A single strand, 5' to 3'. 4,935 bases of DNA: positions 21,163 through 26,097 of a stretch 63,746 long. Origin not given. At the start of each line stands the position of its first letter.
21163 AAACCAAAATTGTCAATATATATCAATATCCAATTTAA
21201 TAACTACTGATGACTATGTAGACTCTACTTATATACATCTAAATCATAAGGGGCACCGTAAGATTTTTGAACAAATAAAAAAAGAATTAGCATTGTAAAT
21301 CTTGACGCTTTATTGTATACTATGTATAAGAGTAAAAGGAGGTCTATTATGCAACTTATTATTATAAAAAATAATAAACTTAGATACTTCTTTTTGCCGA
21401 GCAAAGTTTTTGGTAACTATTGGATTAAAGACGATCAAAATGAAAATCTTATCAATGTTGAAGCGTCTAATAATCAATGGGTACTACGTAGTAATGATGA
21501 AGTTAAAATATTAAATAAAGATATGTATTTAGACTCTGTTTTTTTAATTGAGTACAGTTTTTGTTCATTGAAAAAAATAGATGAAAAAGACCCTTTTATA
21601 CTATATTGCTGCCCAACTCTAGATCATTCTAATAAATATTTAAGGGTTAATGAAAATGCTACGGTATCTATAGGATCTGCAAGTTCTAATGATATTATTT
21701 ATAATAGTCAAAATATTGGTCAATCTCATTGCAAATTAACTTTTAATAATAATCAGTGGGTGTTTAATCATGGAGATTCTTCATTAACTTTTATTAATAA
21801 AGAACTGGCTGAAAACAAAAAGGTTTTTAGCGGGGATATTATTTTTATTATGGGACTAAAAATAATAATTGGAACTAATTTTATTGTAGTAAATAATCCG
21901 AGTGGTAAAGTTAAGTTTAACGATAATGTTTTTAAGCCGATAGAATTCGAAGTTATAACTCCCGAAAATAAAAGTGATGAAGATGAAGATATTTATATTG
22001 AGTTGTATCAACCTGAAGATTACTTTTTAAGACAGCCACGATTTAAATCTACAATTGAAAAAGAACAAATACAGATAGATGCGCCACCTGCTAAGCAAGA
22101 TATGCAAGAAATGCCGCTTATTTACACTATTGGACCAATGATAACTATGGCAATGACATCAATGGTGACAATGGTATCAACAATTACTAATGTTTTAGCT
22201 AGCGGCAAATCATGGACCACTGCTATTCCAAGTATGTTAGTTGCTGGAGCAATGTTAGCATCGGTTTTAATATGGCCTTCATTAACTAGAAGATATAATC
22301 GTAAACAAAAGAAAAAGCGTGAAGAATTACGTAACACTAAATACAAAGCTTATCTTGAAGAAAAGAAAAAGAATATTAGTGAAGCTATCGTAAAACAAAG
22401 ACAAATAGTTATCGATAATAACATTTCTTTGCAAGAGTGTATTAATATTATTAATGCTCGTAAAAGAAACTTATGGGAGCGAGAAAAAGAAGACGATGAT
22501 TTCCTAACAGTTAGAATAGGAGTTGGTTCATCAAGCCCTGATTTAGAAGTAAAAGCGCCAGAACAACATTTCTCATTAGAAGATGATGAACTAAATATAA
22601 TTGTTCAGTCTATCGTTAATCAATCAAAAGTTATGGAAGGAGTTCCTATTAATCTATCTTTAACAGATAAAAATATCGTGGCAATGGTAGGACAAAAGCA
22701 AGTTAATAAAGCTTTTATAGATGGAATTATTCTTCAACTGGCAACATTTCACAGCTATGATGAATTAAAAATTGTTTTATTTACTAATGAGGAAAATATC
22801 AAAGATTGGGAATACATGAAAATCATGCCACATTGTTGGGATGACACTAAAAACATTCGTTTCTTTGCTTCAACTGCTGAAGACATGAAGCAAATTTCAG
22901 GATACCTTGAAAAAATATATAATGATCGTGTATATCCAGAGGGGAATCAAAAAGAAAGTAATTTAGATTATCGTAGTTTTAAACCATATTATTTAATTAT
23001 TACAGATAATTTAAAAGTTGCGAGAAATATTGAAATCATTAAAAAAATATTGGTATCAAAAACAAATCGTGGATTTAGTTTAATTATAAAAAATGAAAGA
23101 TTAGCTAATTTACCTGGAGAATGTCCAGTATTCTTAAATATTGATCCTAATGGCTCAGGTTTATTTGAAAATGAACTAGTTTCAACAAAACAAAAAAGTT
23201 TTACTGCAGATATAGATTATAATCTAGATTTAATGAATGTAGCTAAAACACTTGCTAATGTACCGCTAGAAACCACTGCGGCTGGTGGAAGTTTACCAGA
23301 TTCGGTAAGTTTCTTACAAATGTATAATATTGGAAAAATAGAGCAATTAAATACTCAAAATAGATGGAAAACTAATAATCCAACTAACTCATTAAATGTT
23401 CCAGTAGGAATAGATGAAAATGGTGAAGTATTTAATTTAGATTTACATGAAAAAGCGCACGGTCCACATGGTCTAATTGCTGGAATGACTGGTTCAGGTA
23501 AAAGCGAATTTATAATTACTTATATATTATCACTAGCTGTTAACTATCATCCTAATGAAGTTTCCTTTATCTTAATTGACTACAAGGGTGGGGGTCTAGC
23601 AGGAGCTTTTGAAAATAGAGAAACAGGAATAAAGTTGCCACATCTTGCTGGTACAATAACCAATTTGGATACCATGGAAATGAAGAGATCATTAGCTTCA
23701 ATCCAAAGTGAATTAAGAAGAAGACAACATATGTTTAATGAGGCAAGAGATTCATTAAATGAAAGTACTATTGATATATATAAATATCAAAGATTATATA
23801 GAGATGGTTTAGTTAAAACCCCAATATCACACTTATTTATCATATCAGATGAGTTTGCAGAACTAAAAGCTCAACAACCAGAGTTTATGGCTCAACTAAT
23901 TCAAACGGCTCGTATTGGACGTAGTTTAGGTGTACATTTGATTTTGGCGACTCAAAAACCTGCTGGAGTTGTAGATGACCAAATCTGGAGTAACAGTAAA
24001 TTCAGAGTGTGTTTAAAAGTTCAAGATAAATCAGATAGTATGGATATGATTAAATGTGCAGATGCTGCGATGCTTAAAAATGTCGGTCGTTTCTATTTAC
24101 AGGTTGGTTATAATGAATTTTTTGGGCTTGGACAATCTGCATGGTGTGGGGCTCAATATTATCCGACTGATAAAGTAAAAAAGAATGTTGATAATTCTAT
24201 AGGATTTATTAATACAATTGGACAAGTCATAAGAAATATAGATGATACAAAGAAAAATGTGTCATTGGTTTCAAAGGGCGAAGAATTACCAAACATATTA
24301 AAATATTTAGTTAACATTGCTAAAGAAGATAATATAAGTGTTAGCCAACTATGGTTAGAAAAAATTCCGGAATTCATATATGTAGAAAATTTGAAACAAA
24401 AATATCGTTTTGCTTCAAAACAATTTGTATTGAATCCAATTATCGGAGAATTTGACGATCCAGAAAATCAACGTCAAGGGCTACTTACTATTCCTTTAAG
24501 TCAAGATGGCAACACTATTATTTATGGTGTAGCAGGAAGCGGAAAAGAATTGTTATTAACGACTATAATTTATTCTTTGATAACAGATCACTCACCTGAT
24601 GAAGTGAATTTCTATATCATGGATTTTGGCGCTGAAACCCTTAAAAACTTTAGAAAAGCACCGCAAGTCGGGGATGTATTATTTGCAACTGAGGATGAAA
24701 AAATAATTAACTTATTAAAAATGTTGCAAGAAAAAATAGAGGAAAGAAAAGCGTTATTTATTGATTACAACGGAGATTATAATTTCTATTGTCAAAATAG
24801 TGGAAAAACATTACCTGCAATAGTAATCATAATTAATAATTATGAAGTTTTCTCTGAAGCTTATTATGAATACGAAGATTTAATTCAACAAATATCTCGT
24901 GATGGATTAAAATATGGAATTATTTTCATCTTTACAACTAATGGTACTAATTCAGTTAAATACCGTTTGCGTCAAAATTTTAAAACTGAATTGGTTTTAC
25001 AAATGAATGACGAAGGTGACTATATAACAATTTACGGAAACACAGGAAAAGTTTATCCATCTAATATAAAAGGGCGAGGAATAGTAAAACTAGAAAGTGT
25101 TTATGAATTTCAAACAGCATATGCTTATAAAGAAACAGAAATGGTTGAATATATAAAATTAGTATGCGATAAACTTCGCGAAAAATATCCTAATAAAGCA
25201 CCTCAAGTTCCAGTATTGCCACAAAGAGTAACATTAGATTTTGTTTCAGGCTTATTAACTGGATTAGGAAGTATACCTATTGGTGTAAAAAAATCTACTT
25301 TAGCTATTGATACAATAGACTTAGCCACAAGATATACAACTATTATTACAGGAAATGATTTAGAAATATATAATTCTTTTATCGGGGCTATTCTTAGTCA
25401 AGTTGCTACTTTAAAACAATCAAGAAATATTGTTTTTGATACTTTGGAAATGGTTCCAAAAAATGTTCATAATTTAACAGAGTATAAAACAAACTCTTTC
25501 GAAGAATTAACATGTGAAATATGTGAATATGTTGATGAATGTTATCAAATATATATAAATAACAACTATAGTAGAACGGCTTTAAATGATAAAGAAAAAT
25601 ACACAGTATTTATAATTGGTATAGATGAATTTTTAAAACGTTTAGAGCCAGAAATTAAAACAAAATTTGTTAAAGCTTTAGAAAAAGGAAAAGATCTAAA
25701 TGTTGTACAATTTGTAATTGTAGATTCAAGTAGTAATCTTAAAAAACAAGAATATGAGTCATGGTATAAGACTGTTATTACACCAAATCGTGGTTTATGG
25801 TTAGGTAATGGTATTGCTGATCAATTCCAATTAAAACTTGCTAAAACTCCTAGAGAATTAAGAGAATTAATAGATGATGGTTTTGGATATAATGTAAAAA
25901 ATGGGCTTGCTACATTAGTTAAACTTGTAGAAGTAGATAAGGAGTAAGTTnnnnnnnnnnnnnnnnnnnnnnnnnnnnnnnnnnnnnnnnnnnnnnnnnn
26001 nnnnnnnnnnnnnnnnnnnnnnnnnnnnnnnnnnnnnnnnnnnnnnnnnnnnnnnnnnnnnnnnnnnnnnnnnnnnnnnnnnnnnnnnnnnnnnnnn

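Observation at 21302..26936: Stripped-down type VII (WXG100) secretion locus: EssC + YukD-like + two WXG100 proteins only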

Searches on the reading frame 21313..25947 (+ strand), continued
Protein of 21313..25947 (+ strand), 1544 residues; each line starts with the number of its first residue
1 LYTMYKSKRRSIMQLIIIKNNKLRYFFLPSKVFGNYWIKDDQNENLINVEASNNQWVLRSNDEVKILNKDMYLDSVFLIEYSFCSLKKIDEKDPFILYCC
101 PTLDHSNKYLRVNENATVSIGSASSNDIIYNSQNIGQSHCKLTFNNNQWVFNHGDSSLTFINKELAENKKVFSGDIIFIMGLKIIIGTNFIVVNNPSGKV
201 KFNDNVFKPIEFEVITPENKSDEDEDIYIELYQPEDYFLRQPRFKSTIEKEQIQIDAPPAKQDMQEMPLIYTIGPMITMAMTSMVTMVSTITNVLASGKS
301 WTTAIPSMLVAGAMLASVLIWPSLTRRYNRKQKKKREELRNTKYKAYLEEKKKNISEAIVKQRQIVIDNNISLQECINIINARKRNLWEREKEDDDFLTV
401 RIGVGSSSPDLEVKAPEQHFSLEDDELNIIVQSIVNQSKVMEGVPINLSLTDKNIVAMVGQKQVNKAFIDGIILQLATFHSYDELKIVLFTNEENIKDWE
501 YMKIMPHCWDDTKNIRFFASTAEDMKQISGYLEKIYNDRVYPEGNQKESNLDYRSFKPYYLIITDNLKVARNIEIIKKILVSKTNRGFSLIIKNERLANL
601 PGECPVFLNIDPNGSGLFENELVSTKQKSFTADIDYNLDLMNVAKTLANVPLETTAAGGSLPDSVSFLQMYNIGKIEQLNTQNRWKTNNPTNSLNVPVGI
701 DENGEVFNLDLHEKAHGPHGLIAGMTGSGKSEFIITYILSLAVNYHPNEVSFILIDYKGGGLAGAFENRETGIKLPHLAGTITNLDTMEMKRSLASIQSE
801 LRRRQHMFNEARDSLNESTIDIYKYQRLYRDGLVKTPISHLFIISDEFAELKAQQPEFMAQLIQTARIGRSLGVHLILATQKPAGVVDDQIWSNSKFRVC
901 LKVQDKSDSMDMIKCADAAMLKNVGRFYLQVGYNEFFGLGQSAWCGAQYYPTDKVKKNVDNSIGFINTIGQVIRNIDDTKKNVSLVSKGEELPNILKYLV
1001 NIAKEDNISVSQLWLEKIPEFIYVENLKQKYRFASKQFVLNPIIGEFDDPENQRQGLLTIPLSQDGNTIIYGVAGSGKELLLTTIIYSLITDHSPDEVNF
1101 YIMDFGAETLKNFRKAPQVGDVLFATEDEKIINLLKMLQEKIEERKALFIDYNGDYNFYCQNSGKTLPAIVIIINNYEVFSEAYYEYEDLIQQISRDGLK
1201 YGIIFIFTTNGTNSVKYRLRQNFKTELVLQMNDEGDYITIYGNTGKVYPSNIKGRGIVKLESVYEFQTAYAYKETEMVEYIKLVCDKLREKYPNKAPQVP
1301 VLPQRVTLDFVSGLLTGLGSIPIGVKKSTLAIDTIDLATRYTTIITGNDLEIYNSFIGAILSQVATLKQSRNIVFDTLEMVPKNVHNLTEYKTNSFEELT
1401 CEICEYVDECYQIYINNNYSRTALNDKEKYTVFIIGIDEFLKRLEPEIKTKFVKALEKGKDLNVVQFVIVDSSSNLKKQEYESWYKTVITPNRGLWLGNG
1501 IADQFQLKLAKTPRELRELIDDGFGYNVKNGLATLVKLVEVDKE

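Call 54: find_encoding_contigs(protein=P0059, flank=10000, max_places=2)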
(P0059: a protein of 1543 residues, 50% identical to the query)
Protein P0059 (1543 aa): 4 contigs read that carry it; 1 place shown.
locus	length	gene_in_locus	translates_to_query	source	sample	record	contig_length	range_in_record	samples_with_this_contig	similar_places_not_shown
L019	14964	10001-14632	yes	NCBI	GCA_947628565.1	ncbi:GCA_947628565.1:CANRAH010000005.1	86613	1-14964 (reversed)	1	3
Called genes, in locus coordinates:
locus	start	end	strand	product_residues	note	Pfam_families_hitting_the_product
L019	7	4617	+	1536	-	PF00498:FHA (weak), PF01580:FtsK_SpoIIIE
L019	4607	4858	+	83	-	-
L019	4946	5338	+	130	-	-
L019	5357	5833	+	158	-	-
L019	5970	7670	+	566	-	-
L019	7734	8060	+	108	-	-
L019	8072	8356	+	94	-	-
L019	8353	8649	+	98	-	-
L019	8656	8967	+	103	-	-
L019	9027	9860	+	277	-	PF13780:DUF4176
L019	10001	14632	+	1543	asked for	PF01580:FtsK_SpoIIIE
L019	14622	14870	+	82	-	-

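Call 55: find_encoding_contigs(protein=P0120, flank=10000, max_places=2)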
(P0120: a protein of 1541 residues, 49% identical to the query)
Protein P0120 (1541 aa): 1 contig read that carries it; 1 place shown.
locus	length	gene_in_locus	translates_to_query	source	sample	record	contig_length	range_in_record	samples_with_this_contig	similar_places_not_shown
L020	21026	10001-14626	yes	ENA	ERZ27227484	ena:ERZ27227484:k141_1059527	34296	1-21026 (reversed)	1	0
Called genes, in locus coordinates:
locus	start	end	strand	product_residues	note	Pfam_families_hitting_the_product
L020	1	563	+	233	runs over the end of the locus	-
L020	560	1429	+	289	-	-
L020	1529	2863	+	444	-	PF16403:Bact_surface_Ig-like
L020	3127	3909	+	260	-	PF01966:HD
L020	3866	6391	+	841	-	PF00133:tRNA-synt_1, PF01406:tRNA-synt_1e (faint), PF09334:tRNA-synt_1g, PF13603:tRNA-synt_1_2 (weak), PF09334:tRNA-synt_1g, PF00133:tRNA-synt_1, PF08264:Anticodon_1, PF10458:Val_tRNA-synt_C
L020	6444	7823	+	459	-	PF02878:PGM_PMM_I, PF02879:PGM_PMM_II, PF02880:PGM_PMM_III, PF00408:PGM_PMM_IV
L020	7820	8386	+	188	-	PF09997:DUF2238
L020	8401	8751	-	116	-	PF12670:DUF3792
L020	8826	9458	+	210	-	PF04239:DUF421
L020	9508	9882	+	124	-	-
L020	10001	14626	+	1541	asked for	PF00498:FHA, PF01580:FtsK_SpoIIIE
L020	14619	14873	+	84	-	-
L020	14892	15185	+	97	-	-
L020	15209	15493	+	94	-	-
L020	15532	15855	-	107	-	-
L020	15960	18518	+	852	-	PF00690:Cation_ATPase_N, PF00122:E1-E2_ATPase, PF00702:Hydrolase, PF13246:Cation_ATPase, PF00689:Cation_ATPase_C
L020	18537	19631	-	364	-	PF01098:FTSW_RODA_SPOVE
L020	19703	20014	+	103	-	-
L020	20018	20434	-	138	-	PF10612:Spore-coat_CotZ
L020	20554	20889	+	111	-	PF00367:PTS_EIIB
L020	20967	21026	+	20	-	?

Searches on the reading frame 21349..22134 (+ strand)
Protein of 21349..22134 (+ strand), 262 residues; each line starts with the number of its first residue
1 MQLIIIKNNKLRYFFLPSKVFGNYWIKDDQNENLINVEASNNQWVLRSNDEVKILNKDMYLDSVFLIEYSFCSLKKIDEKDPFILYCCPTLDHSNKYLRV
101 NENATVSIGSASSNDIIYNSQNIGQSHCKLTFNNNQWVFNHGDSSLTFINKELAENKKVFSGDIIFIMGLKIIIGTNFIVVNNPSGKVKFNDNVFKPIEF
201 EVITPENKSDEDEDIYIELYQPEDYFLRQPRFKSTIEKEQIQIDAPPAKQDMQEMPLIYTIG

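Call 71: predict_structure(alignment_id=A5)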
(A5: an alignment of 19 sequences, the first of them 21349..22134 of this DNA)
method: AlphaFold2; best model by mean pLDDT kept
length: 262 residues; sequences in the alignment: 19
mean_pLDDT: 81.5   pTM: 0.71
mean pLDDT of the five models: 81.5, 81.2, 81.1, 80.8, 80.6
residues with pLDDT >= 90: 155; 70-90: 45; 50-70: 19; < 50: 43
segments of 3 or more residues with pLDDT < 50: 207-220, 227-237, 241-243, 250-262
pLDDT, mean of each block of 10 residues (from residue 1): 92 90 87 88 92 90 94 91 93 92 94 94 92 95 86 95 95 95 95 90 56 42 48 45 52 46 34
secondary structure, 60 per line:
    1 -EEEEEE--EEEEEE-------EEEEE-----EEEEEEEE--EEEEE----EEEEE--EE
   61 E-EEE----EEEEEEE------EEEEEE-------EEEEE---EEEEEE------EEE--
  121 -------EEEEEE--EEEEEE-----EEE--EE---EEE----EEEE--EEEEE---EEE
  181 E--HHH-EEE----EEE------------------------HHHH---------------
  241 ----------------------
elements in order: E2-7 E10-15 E23-27 E33-40 E43-47 E52-56 E59-61 E63-65 E70-76 E83-88 E96-100 E104-109 E116-118 E128-133 E136-141 E147-149 E157-159 E164-167 E170-174 E178-181 E188-190 E195-197 H222-225

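Call 74: fold_search(model_id=the predicted structure, library=pdb)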
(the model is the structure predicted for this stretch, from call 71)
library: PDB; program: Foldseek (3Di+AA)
matches with E <= 10: 704; with E <= 0.001: 20
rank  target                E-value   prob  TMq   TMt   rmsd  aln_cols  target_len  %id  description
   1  5fwh                  2.3e-07  1.00  0.50  0.68   4.6       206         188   16  N-terminal FHA domain from EssC a component of the bacterial Type VII secretion apparatus (released 2016-04-06)
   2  9qks_H                2.8e-07  1.00  0.52  0.26   7.1       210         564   14  B subtilis Type VIIb Core Unit (T7bCU) + DUF (released 2025-11-26)
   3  1wv3                  3.0e-07  1.00  0.48  0.65   5.5       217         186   18  Crystal structure of N-terminal domain of hypothetical protein SAV0287 from Staphylococcus aureus (released 2005-12-20)
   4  7rj3_B                1.3e-04  1.00  0.25  0.58   8.4       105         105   19  Crystal Structure of the Forkhead Associated (FHA) Domain of the Glycogen Accumulation Regulator (GarA) from Mycobacte (released 2021-07-28)
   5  8p5x_G                2.4e-04  1.00  0.24  0.58  10.4       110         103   20  Single particle cryo-EM structure of the complex between Corynebacterium glutamicum homohexameric 2-oxoglutarate dehyd (released 2023-08-16)
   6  4qcj                  3.2e-04  1.00  0.25  0.61   7.6       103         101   18  Crystal Structure of OdhI from Corynebacterium glutamicum (released 2014-07-02)
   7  5djo_A                3.6e-04  1.00  0.24  0.39  10.5       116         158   16  Crystal structure of the CC1-FHA tandem of Kinesin-3 KIF13A (released 2015-12-30)
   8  6c4u_A                4.6e-04  1.00  0.23  0.45  17.9       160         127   11  Engineered FHA with Myc-pTBD peptide (released 2018-05-30)
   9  6i2q_B                4.9e-04  1.00  0.25  0.64   6.3       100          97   17  Crystal structure of the wild-type SucA domain of Mycobacterium smegmatis KGD (alpha-ketoglutarate decarboxylase), in  (released 2019-05-22)
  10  3po8                  6.3e-04  1.00  0.25  0.63   6.2        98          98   13  Structural and functional analysis of phosphothreonine-dependent FHA domain interactions (released 2011-01-26)
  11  6c4u_B                6.3e-04  1.00  0.23  0.44  13.5       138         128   13  Engineered FHA with Myc-pTBD peptide (released 2018-05-30)
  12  5djo_B                7.0e-04  1.00  0.23  0.37  13.6       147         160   14  Crystal structure of the CC1-FHA tandem of Kinesin-3 KIF13A (released 2015-12-30)
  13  7rj3_A                7.3e-04  1.00  0.25  0.58   8.2       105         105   19  Crystal Structure of the Forkhead Associated (FHA) Domain of the Glycogen Accumulation Regulator (GarA) from Mycobacte (released 2021-07-28)
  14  6i2p_E                7.7e-04  1.00  0.25  0.59   7.9       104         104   19  Crystal structure of the Mycobacterium tuberculosis PknB kinase domain (L33E mutant) in complex with its substrate Gar (released 2019-05-22)
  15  6i2p_D                7.7e-04  1.00  0.25  0.54   7.8       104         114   19  Crystal structure of the Mycobacterium tuberculosis PknB kinase domain (L33E mutant) in complex with its substrate Gar (released 2019-05-22)
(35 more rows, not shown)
